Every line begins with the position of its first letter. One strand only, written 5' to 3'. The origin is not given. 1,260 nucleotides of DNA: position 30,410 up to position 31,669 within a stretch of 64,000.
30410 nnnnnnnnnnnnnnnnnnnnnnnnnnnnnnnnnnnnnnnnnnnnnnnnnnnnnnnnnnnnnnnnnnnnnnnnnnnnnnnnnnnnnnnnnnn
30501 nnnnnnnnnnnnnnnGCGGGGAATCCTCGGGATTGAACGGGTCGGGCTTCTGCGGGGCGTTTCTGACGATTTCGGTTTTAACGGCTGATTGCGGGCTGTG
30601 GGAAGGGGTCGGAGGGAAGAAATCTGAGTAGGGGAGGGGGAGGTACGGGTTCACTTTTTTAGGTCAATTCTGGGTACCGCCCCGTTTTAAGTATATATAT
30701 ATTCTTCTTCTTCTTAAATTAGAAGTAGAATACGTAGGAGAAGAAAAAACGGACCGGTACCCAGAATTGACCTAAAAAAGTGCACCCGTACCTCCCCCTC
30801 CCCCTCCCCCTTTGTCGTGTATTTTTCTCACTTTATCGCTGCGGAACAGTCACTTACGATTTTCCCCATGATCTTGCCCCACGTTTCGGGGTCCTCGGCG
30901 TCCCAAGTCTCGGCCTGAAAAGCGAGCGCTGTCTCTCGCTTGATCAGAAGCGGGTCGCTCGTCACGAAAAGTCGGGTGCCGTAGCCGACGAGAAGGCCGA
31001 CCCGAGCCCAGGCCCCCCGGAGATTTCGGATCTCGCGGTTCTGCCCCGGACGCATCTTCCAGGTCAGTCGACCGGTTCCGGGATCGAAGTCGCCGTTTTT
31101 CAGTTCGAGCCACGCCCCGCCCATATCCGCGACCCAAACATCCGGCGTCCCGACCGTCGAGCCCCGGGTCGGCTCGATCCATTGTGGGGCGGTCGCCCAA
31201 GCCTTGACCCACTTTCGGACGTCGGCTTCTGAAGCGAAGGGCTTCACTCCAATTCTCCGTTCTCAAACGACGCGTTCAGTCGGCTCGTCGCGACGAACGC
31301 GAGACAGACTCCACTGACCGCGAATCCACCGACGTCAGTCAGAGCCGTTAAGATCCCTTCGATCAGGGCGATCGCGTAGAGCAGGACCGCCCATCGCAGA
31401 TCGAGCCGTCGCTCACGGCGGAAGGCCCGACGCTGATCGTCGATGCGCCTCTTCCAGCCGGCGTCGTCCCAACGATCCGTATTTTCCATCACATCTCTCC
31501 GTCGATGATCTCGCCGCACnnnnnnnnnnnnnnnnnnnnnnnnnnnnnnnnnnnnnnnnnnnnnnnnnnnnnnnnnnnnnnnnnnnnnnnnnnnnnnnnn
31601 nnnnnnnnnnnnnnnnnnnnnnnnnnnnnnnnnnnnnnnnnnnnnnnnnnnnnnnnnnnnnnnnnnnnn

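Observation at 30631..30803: Copy B of the hairpin element: four compensated arm substitutions plus a G-run/C-run stem extension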

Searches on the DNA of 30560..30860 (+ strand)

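Call 13: search_dna_similar(query=window:30620-30815:+, collection=phages, mode=distant, max_rows=30, max_evalue=0.01)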
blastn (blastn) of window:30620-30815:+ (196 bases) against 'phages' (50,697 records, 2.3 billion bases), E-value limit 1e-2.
No match.

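Call 126: search_rna_families(source=window, start=30560, end=30860, threshold=evalue, max_evalue=1)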
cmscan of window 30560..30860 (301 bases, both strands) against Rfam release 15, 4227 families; matches with E-value up to 1: 13.
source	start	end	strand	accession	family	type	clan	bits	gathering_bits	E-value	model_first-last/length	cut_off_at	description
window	30640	30794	-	RF04205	MIR2606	Gene; miRNA;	-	67.1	139.7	1.2e-10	1-165/165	no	MIR2606 microRNA precursor family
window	30640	30794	+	RF04205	MIR2606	Gene; miRNA;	-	60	139.7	4e-09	1-165/165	no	MIR2606 microRNA precursor family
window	30628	30805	-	RF04174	MIR4208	Gene; miRNA;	-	57.7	140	1.2e-08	1-191/191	no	MIR4208 microRNA precursor family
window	30629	30805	+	RF04156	MIR2670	Gene; miRNA;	-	54.2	117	8e-11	1-200/200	no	MIR2670 microRNA precursor family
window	30626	30808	+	RF03951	MIR7725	Gene; miRNA;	-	47.4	77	5.9e-08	1-142/142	no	MIR7725 microRNA precursor family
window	30652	30782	-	RF04134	MIR7504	Gene; miRNA;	-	42.2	83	1.3e-06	1-124/124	no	MIR7504 microRNA precursor family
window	30652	30782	+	RF03933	MIR6445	Gene; miRNA;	-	41.6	100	2.4e-07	1-117/117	no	MIR6445 microRNA precursor family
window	30619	30814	-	RF01911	MIR2118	Gene; miRNA;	-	36.9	85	8e-06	1-170/170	no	MIR2118 microRNA precursor family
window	30609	30823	-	RF00690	MIR408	Gene; miRNA;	-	33.7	64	7.6e-07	1-126/126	no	MIR408 microRNA precursor family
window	30634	30801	+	RF01911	MIR2118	Gene; miRNA;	-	31.7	85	0.00015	1-170/170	no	MIR2118 microRNA precursor family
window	30622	30811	-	RF00908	MIR529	Gene; miRNA;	-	27.5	75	0.00019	1-131/131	no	MIR529 microRNA precursor family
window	30668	30767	-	RF03749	MIR2617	Gene; miRNA;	-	24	46.5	0.065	1-86/86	no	MIR2617 microRNA precursor family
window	30664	30770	+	RF04230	mir-9261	Gene; miRNA;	-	18.5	86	0.37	6-85/92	no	mir-9261 microRNA precursor family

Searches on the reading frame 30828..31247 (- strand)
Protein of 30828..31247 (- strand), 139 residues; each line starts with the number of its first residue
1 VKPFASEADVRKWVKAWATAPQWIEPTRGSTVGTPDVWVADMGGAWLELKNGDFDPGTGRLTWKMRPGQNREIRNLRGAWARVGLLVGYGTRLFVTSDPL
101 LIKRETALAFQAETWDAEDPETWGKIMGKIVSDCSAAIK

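Call 14: search_protein_families(library=pfam, proteins=[window:30828-31247:-], max_evalue=0.01)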
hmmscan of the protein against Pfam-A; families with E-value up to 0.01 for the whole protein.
window:30828-31247:- (139 aa): 0 families

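Call 15: search_protein_families(library=phrogs, proteins=[window:30828-31247:-], max_evalue=0.001)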
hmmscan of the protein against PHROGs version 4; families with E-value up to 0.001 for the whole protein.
window:30828-31247:- (139 aa): 0 families

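Call 32: find_homologous_proteins(query=window:30828-31247:-, max_evalue=0.00001)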
Query window:30828-31247:- (139 aa): 2 proteins with E <= 0.00001 among 9 candidates.
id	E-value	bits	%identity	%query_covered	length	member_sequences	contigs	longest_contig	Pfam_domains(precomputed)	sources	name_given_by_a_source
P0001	1.6e-89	316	100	100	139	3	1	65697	-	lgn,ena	-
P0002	1.3e-26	111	46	96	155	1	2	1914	-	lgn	-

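Call 33: find_encoding_contigs(protein=P0001, flank=3000, max_places=10)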
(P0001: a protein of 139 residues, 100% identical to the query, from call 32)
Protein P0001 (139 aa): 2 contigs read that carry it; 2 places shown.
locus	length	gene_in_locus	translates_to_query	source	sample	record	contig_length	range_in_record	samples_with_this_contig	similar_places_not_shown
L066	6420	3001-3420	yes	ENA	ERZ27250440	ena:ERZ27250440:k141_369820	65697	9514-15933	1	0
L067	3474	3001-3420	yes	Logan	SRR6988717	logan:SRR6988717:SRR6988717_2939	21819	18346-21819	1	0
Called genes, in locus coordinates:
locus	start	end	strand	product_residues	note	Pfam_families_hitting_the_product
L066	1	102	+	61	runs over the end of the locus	-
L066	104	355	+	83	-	-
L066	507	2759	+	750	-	PF19263:DUF5906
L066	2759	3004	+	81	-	-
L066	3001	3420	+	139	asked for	-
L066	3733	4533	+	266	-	PF01223:Endonuclease_NS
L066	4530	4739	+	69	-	-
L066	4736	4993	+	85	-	-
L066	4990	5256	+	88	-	-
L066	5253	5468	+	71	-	-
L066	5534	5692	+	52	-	-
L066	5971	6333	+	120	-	-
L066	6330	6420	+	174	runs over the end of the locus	-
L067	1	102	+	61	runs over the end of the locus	-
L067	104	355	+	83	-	-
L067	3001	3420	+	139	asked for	-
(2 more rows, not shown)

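Call 34: find_encoding_contigs(protein=P0002, flank=3000, max_places=10)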
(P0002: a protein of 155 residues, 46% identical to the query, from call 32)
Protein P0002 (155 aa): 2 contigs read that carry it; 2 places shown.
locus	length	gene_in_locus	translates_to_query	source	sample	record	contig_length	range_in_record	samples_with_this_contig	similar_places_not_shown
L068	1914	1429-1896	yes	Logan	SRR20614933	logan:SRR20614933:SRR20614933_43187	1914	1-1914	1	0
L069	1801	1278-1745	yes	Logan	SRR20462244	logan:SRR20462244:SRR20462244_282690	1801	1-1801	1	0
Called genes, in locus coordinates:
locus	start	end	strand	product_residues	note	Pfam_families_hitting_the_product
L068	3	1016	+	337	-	?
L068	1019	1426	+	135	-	-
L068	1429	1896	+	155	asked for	-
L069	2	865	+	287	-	?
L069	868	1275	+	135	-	-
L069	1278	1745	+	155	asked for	-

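Call 77: search_solved_structures(query=window:30828-31247:-, max_evalue=1)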
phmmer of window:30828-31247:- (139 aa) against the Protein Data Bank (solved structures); distinct sequences matched with E-value up to 1: 1.
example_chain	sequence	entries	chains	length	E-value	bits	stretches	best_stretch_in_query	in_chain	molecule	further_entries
2yug_A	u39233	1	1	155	0.16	15.3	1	32-116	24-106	Protein FRG1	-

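Call 78: search_protein_families(library=pfam, proteins=[window:30828-31247:-], max_evalue=1)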
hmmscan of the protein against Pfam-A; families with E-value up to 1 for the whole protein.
window:30828-31247:- (139 aa): 1 family
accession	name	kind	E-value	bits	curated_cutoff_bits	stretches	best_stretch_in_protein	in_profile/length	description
PF11772.13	EpuA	-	0.2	11.8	27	0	82-90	13-21/46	DNA-directed RNA polymerase subunit beta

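Call 118: predict_structure(alignment_id=A6)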
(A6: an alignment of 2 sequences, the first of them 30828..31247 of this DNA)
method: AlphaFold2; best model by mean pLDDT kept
length: 139 residues; sequences in the alignment: 2
mean_pLDDT: 52.4   pTM: 0.43
mean pLDDT of the five models: 52.4, 44.4, 42.1, 40.0, 39.5
residues with pLDDT >= 90: 0; 70-90: 3; 50-70: 88; < 50: 48
segments of 3 or more residues with pLDDT < 50: 17-35, 39-51, 77-83, 133-139
pLDDT, mean of each block of 10 residues (from residue 1): 62 47 32 45 42 60 58 51 53 57 58 63 62 42
secondary structure, 60 per line:
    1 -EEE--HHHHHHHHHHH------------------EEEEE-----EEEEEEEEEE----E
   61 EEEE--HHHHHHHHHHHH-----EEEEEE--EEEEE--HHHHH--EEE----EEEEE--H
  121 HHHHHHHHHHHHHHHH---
elements in order: E2-4 H7-17 E36-40 E46-55 E60-64 H67-78 E84-89 E92-96 H99-103 E106-108 E113-117 H120-136

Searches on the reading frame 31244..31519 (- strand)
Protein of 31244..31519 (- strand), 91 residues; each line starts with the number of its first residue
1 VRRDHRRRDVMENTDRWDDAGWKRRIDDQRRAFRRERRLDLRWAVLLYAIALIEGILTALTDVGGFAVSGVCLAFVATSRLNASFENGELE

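Call 78: search_protein_families(library=pfam, proteins=[window:31244-31519:-], max_evalue=1)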
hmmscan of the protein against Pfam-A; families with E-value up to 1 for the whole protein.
window:31244-31519:- (91 aa): 3 families
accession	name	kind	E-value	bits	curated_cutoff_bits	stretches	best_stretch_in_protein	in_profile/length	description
PF25587.1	Rv2743c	-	0.024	14.7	27.7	1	24-76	12-65/237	Rv2743c family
PF18935.5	DUF5683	-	0.099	13.1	26.7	1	13-59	67-113/151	Family of unknown function (DUF5683)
PF11239.13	DUF3040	-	0.1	13.3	24.7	1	9-76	12-80/84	Protein of unknown function (DUF3040)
